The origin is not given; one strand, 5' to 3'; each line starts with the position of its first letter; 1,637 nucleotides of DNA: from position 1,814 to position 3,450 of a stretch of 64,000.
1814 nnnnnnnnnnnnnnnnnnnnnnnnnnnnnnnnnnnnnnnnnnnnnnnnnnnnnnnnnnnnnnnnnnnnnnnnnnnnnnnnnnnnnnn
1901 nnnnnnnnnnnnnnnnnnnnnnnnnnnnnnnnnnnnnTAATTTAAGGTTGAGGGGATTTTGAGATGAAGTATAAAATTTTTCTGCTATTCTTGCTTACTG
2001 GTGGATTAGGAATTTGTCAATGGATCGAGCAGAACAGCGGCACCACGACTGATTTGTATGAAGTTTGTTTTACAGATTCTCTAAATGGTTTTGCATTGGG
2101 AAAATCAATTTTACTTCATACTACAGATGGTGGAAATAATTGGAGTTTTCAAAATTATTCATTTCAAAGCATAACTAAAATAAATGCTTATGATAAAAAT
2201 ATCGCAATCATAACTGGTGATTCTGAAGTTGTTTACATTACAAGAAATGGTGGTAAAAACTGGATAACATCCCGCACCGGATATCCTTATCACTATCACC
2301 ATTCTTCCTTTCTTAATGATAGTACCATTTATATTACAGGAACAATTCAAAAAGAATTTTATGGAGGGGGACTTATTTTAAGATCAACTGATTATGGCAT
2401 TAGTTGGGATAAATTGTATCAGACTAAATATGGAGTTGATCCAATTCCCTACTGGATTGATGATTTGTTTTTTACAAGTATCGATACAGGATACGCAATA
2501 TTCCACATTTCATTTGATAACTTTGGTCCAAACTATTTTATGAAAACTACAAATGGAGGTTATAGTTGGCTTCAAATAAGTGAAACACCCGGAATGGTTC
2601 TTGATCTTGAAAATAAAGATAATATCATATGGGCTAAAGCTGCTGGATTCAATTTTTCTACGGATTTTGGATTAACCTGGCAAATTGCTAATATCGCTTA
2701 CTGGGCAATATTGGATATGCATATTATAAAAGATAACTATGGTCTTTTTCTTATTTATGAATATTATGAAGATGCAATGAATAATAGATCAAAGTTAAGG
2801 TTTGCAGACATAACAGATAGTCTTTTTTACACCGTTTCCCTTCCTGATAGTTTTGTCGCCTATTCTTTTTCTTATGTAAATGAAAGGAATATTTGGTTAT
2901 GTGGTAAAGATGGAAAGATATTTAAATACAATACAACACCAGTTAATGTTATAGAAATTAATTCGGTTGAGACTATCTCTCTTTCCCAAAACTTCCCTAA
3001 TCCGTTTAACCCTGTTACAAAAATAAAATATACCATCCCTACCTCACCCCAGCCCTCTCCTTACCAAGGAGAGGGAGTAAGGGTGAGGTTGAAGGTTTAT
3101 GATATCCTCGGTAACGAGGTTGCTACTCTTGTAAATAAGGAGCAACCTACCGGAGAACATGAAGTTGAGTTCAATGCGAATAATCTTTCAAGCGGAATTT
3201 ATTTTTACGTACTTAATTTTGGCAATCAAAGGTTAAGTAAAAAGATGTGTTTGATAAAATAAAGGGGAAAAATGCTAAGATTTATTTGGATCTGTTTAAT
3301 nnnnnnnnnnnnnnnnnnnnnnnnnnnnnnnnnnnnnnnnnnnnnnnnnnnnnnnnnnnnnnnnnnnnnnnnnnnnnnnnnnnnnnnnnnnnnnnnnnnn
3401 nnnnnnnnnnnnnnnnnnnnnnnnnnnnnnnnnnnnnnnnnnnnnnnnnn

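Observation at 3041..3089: Family-1 GC-rich palindrome inserted in frame at a fixed loop of T9SS sorting domains (second copy at 14221-14269)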

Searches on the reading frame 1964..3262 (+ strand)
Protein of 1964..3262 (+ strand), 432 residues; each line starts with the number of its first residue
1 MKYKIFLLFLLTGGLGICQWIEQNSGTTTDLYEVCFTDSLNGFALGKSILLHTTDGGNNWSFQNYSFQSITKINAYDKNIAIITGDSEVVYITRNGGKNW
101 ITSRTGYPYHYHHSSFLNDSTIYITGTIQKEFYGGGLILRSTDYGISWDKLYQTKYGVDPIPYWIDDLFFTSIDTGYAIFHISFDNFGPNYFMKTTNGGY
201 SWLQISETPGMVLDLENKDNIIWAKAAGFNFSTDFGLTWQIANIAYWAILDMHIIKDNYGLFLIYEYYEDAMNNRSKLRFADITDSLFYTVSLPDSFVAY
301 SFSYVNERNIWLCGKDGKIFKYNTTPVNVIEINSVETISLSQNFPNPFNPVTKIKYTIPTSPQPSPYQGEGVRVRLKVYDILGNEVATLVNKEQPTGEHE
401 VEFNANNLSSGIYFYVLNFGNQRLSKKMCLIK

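Call 11: find_encoding_contigs(protein=window:1964-3262:+, flank=10000, max_places=6)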
Protein window:1964-3262:+ (432 aa): no gene with exactly this product is on record in the collection.

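Call 46: search_protein_families(library=pfam, proteins=[window:1964-3262:+], max_evalue=0.001)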
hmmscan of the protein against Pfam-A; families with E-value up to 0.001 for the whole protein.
window:1964-3262:+ (432 aa): 5 families
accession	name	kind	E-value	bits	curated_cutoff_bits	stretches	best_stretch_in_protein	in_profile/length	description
PF18962.6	Por_Secre_tail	-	1.3e-09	38.7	27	1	344-428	2-73/75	Secretion system C-terminal sorting domain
PF14870.12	PSII_BNR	-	1.3e-08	35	27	1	19-100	8-94/303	Photosynthesis system II assembly factor YCF48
PF02012.26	BNR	-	6.6e-05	22.8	27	0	140-150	2-12/12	BNR/Asp-box repeat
PF15902.12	Sortilin-Vps10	-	0.00028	20.2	33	0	51-116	4-75/446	Sortilin, neurotensin receptor 3,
PF13585.12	CHU_C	-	0.00047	20.7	27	1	374-426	29-80/86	CHU_C Type IX secretion signal domain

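Call 55: find_homologous_proteins(query=window:1964-3262:+, max_evalue=1e-20)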
Query window:1964-3262:+ (432 aa): 2297 proteins with E <= 1e-20 among 8000 candidates; the best 120 are listed.
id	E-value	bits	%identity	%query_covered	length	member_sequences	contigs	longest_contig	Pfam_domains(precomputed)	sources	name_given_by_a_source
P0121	5.2e-297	1003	100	100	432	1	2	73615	PF18962.8,PF14870.13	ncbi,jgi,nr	ncbi:MAG: T9SS C-terminal target domain-containing protein [Ignavibacteriales bacterium]|nr:MAG: T9S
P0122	1.1e-213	728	72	100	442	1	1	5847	PF14870.13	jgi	jgi:hypothetical protein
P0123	1.3e-68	250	29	97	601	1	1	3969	PF18962.8,PF14870.13,PF15902.13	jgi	jgi:photosystem II stability/assembly factor-like uncharacterized protein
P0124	5.0e-62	228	29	97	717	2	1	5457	PF18962.8,PF14870.13,PF02012.27,PF15902.13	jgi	-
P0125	4.1e-61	225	30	93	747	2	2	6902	PF18962.8,PF14870.13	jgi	jgi:photosystem II stability/assembly factor-like uncharacterized protein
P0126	2.8e-60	223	31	96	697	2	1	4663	PF18962.8,PF14870.13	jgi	-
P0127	1.4e-59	220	28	99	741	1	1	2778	PF18962.8,PF14870.13,PF02012.27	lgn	-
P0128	1.9e-58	216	34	96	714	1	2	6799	PF18962.8,PF14870.13,PF02012.27,PF15902.13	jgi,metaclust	jgi:photosystem II stability/assembly factor-like uncharacterized protein|metaclust:\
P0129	3.9e-57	212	29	93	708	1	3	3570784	PF18962.8,PF14870.13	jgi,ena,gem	-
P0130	4.0e-56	209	35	97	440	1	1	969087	PF18962.8,PF14870.13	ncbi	-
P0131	4.3e-54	202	31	93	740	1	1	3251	PF18962.8,PF14870.13,PF15902.13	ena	-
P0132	4.7e-54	202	29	96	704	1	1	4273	PF18962.8,PF14870.13,PF02012.27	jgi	jgi:photosystem II stability/assembly factor-like uncharacterized protein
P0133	1.3e-53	201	26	96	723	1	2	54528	PF18962.8,PF14870.13,PF02012.27,PF15902.13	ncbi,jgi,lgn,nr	ncbi:T9SS type A sorting domain-containing protein [candidate division KSB1 bacterium]|nr:T9SS type 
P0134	9.7e-53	198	28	97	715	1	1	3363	PF18962.8,PF14870.13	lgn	-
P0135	1.3e-52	197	29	93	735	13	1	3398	PF18962.8,PF14870.13,PF02012.27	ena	-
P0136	1.8e-52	197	29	96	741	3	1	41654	PF18962.8,PF14870.13,PF02012.27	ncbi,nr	ncbi:MAG: T9SS type A sorting domain-containing protein [Ignavibacteriales bacterium]|nr:T9SS type A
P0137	1.9e-52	197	32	96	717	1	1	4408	PF18962.8,PF14870.13,PF02012.27,PF15902.13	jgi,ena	-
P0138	2.9e-52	196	32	93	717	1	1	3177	PF18962.8,PF14870.13,PF02012.27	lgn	-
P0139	3.8e-52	196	29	100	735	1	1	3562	PF18962.8,PF14870.13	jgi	jgi:photosystem II stability/assembly factor-like uncharacterized protein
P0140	6.3e-52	195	27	96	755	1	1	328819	PF18962.8,PF14870.13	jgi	-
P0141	1.7e-51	194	30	96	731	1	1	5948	PF18962.8,PF14870.13,PF15902.13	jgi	jgi:photosystem II stability/assembly factor-like uncharacterized protein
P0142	1.9e-51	193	30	97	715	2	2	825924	PF18962.8,PF14870.13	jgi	jgi:photosystem II stability/assembly factor-like uncharacterized protein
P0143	3.1e-51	193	27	97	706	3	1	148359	PF18962.8,PF14870.13,PF15902.13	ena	-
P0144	1.1e-50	191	30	96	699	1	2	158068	PF18962.8,PF14870.13,PF02012.27,PF15902.13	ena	-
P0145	1.3e-50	191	31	97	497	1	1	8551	PF18962.8,PF14870.13,PF15902.13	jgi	-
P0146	1.7e-50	190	30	96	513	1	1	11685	PF18962.8,PF14870.13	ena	-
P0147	1.8e-50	190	37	95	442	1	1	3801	PF18962.8,PF14870.13,PF02012.27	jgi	jgi:photosystem II stability/assembly factor-like uncharacterized protein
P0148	3.7e-50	189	32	96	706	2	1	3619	PF18962.8,PF14870.13,PF15902.13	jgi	jgi:photosystem II stability/assembly factor-like uncharacterized protein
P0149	4.0e-50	189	29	97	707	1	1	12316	PF18962.8,PF14870.13,PF02012.27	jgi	jgi:photosystem II stability/assembly factor-like uncharacterized protein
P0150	4.0e-50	189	31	99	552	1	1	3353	PF13585.13,PF18962.8,PF14870.13,PF13860.13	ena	-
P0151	8.7e-50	188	29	96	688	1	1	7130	PF18962.8,PF14870.13,PF02012.27,PF15902.13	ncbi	-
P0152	1.1e-49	188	31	96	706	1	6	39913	PF18962.8,PF14870.13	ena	-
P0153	1.3e-49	187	30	96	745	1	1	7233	PF18962.8,PF14870.13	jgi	jgi:photosystem II stability/assembly factor-like uncharacterized protein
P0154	1.7e-49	187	30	96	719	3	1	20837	PF23366.2,PF14870.13,PF02012.27,PF15902.13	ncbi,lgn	-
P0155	2.1e-49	187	31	93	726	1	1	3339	PF18962.8,PF14870.13,PF13860.13,PF02012.27,PF15902.13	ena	-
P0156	4.7e-49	185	28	86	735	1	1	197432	PF14870.13,PF15902.13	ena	-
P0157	5.4e-49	185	29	99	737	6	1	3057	PF18962.8,PF14870.13,PF15902.13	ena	-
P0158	5.8e-49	185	33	97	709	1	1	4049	PF18962.8,PF14870.13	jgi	jgi:photosystem II stability/assembly factor-like uncharacterized protein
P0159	1.1e-48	184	30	94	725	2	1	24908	PF18962.8,PF14870.13,PF15902.13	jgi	jgi:photosystem II stability/assembly factor-like uncharacterized protein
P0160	1.9e-48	184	34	99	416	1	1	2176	PF18962.8,PF14870.13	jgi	-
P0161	2.1e-48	183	30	96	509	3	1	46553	PF18962.8,PF14870.13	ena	-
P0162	2.5e-48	183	29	92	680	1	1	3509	PF18962.8,PF14870.13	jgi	jgi:photosystem II stability/assembly factor-like uncharacterized protein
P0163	4.2e-48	182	32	97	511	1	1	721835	PF18962.8,PF14870.13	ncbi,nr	ncbi:MAG: T9SS type A sorting domain-containing protein [bacterium]|nr:T9SS type A sorting domain-co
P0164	4.5e-48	182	28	97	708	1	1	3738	PF18962.8,PF14870.13,PF02012.27,PF15902.13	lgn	-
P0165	4.9e-48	182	31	96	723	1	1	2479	PF18962.8,PF14870.13,PF02012.27,PF15902.13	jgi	jgi:photosystem II stability/assembly factor-like uncharacterized protein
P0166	5.2e-48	182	34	96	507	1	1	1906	PF18962.8,PF14870.13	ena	-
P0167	5.8e-48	182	35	94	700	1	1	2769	PF18962.8,PF14870.13,PF02012.27,PF15902.13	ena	-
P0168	6.0e-48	182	26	100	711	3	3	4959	PF18962.8,PF14870.13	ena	-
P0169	6.2e-48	182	29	93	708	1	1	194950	PF18962.8,PF14870.13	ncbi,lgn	ncbi:hypothetical protein BH10BAC5_BH10BAC5_02370 [soil metagenome]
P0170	1.3e-47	181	32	93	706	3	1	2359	PF18962.8,PF14870.13,PF02012.27,PF15902.13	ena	-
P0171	2.0e-47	180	28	97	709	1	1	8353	PF18962.8,PF14870.13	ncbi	-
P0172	2.6e-47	180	27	96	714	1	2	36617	PF18962.8,PF14870.13,PF02012.27,PF15902.13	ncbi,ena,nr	ncbi:Ycf48-like protein precursor [bacterium BMS3Abin03]|nr:Ycf48-like protein precursor [bacterium 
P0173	2.8e-47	180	56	33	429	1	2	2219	PF13585.13,PF18962.8,PF14870.13,PF15902.13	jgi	-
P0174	3.9e-47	179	46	22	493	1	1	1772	PF18962.8,PF14870.13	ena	-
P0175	4.6e-47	179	29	97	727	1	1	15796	PF18962.8,PF14870.13,PF15902.13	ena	-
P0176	4.9e-47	179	30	97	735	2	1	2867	PF18962.8,PF14870.13,PF15902.13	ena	-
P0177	5.0e-47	179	27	93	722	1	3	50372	PF18962.8,PF14870.13,PF15902.13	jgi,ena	jgi:photosystem II stability/assembly factor-like uncharacterized protein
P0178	5.1e-47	179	34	100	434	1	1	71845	PF18962.8,PF14870.13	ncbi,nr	ncbi:MAG: T9SS type A sorting domain-containing protein [Ignavibacteriae bacterium]|nr:T9SS C-termin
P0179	8.0e-47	178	29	99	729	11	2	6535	PF18962.8,PF14870.13,PF02012.27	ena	-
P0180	9.0e-47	178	34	96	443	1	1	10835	PF18962.8,PF25852.1,PF14870.13,PF15902.13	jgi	jgi:photosystem II stability/assembly factor-like uncharacterized protein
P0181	1.5e-46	177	60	24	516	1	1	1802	PF18962.8,PF14870.13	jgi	-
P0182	1.6e-46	177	28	96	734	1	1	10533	PF18962.8,PF14870.13,PF13860.13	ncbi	-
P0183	1.6e-46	177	32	93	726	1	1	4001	PF18962.8,PF14870.13,PF15902.13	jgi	jgi:photosystem II stability/assembly factor-like uncharacterized protein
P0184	3.7e-46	176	34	100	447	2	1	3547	PF14870.13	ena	-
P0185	4.1e-46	176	28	97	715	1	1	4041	PF18962.8,PF14870.13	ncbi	-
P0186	4.6e-46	176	31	96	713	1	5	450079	PF18962.8,PF14870.13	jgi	jgi:photosystem II stability/assembly factor-like uncharacterized protein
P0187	4.6e-46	176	32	93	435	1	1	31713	PF18962.8,PF14870.13,PF02012.27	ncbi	-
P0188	5.8e-46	175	27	99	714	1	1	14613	PF18962.8,PF14870.13,PF13860.13,PF02012.27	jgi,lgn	-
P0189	1.1e-45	174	31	96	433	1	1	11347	PF18962.8,PF14870.13,PF15902.13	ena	-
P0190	1.8e-45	174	32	92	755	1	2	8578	PF18962.8,PF14870.13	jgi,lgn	jgi:photosystem II stability/assembly factor-like uncharacterized protein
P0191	2.0e-45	174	31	97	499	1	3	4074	PF18962.8,PF14870.13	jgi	jgi:photosystem II stability/assembly factor-like uncharacterized protein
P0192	2.0e-45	174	32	96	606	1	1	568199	PF18962.8,PF14870.13,PF02012.27,PF15902.13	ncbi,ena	-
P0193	2.8e-45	173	32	96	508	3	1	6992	PF18962.8,PF14870.13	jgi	jgi:photosystem II stability/assembly factor-like uncharacterized protein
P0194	3.0e-45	173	29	94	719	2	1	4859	PF18962.8,PF14870.13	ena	-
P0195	3.3e-45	173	30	91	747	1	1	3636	PF18962.8,PF25852.1,PF14870.13,PF15902.13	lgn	-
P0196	3.9e-45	173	29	96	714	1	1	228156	PF18962.8,PF14870.13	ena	-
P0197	4.4e-45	172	33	97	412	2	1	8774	PF18962.8,PF14870.13,PF02012.27,PF15902.13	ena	-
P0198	4.6e-45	172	61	24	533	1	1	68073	PF18962.8,PF14870.13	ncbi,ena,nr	ncbi:MAG: T9SS type A sorting domain-containing protein [Bacteroidetes bacterium]|nr:T9SS type A sor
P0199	4.7e-45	172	29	96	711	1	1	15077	PF18962.8,PF14870.13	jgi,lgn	jgi:photosystem II stability/assembly factor-like uncharacterized protein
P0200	6.2e-45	172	30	89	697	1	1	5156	PF18962.8,PF14870.13,PF02012.27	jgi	-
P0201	6.9e-45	172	28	97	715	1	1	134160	PF18962.8,PF14870.13,PF02012.27,PF15902.13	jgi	jgi:photosystem II stability/assembly factor-like uncharacterized protein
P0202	8.2e-45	172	33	98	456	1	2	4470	PF18962.8,PF14870.13,PF02012.27,PF15902.13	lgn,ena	-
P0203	8.4e-45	171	34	96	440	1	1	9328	PF18962.8,PF14870.13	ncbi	-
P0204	8.5e-45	171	29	96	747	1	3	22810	PF18962.8,PF14870.13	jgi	jgi:photosystem II stability/assembly factor-like uncharacterized protein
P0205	1.0e-44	171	34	99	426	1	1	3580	PF18962.8,PF14870.13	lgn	-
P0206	1.1e-44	171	27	92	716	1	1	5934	PF18962.8,PF14870.13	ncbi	ncbi:YCF48-related protein [Calditrichota bacterium]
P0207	1.3e-44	171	33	97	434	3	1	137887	PF13585.13,PF18962.8,PF14870.13,PF13860.13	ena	-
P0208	1.8e-44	170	30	93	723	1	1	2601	PF18962.8,PF14870.13,PF02012.27,PF15902.13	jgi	jgi:photosystem II stability/assembly factor-like uncharacterized protein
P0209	2.4e-44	170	28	89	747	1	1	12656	PF18962.8,PF14870.13,PF02012.27,PF15902.13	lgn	-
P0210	2.4e-44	170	29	96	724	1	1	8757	PF14870.13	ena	-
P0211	2.5e-44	170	27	93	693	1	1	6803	PF18962.8,PF25852.1,PF14870.13,PF02012.27,PF15902.13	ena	-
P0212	2.6e-44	170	27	98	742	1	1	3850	PF18962.8,PF14870.13,PF15902.13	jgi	jgi:photosystem II stability/assembly factor-like uncharacterized protein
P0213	3.0e-44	170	30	89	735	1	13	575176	PF18962.8,PF14870.13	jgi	jgi:photosystem II stability/assembly factor-like uncharacterized protein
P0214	5.5e-44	169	31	96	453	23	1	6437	PF13585.13,PF14870.13,PF13860.13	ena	-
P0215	8.2e-44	168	32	97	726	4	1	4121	PF18962.8,PF14870.13,PF15902.13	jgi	jgi:photosystem II stability/assembly factor-like uncharacterized protein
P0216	8.7e-44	168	29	96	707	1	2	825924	PF18962.8,PF14870.13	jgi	jgi:photosystem II stability/assembly factor-like uncharacterized protein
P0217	1.4e-43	167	31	96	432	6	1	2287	PF18962.8,PF14870.13,PF02012.27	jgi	-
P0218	1.7e-43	167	31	99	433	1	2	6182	PF18962.8,PF14870.13,PF15902.13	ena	-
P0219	1.7e-43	167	31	97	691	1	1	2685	PF18962.8,PF14870.13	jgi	jgi:photosystem II stability/assembly factor-like uncharacterized protein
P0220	2.3e-43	167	29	97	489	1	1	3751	PF18962.8,PF14870.13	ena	-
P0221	2.9e-43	166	31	92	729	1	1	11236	PF18962.8,PF14870.13,PF15902.13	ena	-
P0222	3.0e-43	166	28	96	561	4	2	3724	PF18962.8,PF14870.13,PF01483.28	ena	-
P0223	3.4e-43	166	33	93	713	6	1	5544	PF18962.8,PF14870.13,PF02012.27,PF15902.13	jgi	jgi:photosystem II stability/assembly factor-like uncharacterized protein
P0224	3.4e-43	166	32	100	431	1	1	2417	PF18962.8,PF14870.13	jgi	jgi:hypothetical protein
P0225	5.1e-43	166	33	97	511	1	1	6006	PF18962.8,PF14870.13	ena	-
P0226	5.3e-43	166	28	93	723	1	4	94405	PF18962.8,PF14870.13,PF02012.27,PF15902.13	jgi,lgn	jgi:photosystem II stability/assembly factor-like uncharacterized protein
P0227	5.8e-43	165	30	93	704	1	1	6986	PF18962.8,PF14870.13,PF15902.13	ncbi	-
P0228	6.0e-43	165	31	96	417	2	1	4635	PF18962.8,PF14870.13,PF15902.13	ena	-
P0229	7.0e-43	165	27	91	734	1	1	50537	PF18962.8,PF14870.13,PF02012.27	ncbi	ncbi:MAG: YCF48-related protein [Melioribacteraceae bacterium]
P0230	1.2e-42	164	30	93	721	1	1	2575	PF18962.8,PF14870.13,PF02012.27,PF15902.13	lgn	-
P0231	1.3e-42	164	31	99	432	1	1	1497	PF18962.8,PF14870.13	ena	-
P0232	1.4e-42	164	26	93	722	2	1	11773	PF18962.8,PF14870.13,PF02012.27,PF15902.13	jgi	jgi:photosystem II stability/assembly factor-like uncharacterized protein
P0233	1.6e-42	164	31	99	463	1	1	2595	PF18962.8,PF14870.13,PF02012.27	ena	-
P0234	1.7e-42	164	31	96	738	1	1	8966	PF18962.8,PF14870.13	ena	-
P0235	2.0e-42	164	30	92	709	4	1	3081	PF18975.7,PF18962.8,PF14870.13,PF02012.27,PF15902.13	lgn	-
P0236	2.0e-42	164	53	24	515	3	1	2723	PF18962.8,PF14870.13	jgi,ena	-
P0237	2.0e-42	164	28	97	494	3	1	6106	PF18962.8,PF14870.13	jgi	-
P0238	2.2e-42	163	30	97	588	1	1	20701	PF18962.8,PF14870.13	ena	-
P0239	2.3e-42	163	27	95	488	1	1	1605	PF18962.8,PF14870.13,PF02012.27,PF15902.13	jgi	jgi:photosystem II stability/assembly factor-like uncharacterized protein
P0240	2.3e-42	163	34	99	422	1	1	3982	PF18962.8,PF14870.13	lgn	-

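Call 58: find_encoding_contigs(protein=P0122, flank=6000, max_places=2)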
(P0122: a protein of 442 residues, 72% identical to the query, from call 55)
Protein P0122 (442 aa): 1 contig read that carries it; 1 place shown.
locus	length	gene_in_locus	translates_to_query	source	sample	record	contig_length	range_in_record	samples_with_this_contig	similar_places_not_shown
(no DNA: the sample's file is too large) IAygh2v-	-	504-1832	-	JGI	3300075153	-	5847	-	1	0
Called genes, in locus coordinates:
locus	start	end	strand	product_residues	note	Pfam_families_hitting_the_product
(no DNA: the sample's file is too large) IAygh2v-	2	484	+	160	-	?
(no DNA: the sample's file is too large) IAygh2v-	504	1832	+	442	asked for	PF14870:PSII_BNR (weak)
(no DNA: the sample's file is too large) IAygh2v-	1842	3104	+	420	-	PF14870:PSII_BNR, PF25852:DUF6242_C (faint), PF15902:Sortilin-Vps10 (faint), PF14870:PSII_BNR (weak), PF18962:Por_Secre_tail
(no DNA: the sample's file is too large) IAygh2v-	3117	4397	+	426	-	PF18962:Por_Secre_tail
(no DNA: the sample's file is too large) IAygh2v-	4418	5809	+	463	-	PF18962:Por_Secre_tail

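Call 59: find_encoding_contigs(protein=P0130, flank=10000, max_places=2)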
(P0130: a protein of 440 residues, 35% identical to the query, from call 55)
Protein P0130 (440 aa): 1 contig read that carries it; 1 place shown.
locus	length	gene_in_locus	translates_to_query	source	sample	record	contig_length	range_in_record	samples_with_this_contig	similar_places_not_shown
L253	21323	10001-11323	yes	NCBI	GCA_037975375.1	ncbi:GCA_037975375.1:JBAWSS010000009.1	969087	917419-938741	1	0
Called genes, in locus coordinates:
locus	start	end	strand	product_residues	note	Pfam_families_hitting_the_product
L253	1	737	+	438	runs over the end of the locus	PF14870:PSII_BNR, PF15902:Sortilin-Vps10 (faint), PF18962:Por_Secre_tail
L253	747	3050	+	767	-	PF14870:PSII_BNR, PF02012:BNR (faint), PF14870:PSII_BNR, PF15902:Sortilin-Vps10 (weak), PF18962:Por_Secre_tail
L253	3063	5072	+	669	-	PF18962:Por_Secre_tail (weak)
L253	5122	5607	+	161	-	-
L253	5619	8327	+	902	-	PF18962:Por_Secre_tail (weak)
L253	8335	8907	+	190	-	-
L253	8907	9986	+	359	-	-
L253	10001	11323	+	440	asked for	PF14870:PSII_BNR, PF18962:Por_Secre_tail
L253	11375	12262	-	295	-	PF00892:EamA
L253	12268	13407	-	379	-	PF01544:CorA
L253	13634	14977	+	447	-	PF07690:MFS_1, PF00854:PTR2, PF07690:MFS_1 (weak)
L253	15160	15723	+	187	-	PF06210:DUF1003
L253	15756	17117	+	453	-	PF00702:Hydrolase (faint), PF13419:HAD_2 (faint)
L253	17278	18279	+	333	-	PF01263:Aldose_epim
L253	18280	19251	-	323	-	-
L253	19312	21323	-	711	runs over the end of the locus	PF00149:Metallophos (weak), PF02872:5_nucleotid_C, PF18962:Por_Secre_tail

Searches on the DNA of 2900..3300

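Call 14: search_rna_families(source=window, start=2900, end=3300, threshold=evalue, max_evalue=10)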
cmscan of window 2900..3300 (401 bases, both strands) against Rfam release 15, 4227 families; matches with E-value up to 10: 8.
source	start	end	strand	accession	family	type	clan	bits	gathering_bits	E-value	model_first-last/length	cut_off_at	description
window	3008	3119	-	RF03601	MIR7993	Gene; miRNA;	-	20.2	100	0.39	1-138/138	no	MIR7993 microRNA precursor family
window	3035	3093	-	RF01015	mir-885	Gene; miRNA;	-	18.1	66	0.4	1-74/74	no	mir-885 microRNA precursor family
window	3021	3109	-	RF01043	MIR1023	Gene; miRNA;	-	17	90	0.35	1-165/165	no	MIR1023 microRNA precursor family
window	3017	3097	+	RF01264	snR83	Gene; snRNA; snoRNA; HACA-box;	CL00023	15.8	75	0.22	1-308/308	no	Small nucleolar RNA snR83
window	3024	3104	+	RF04073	mir-727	Gene; miRNA;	-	15.8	104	3.3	1-91/91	no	mir-727 microRNA precursor family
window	3027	3101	-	RF04209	MIR7533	Gene; miRNA;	-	15.7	230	0.86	1-249/249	no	MIR7533 microRNA precursor family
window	3048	3077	-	RF03520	mir-3059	Gene; miRNA;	-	14.6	88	4.8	1-59/59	no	mir-3059 microRNA precursor family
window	3037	3094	-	RF01011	mir-605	Gene; miRNA;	-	14.6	98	5.8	1-82/82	no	mir-605 microRNA precursor family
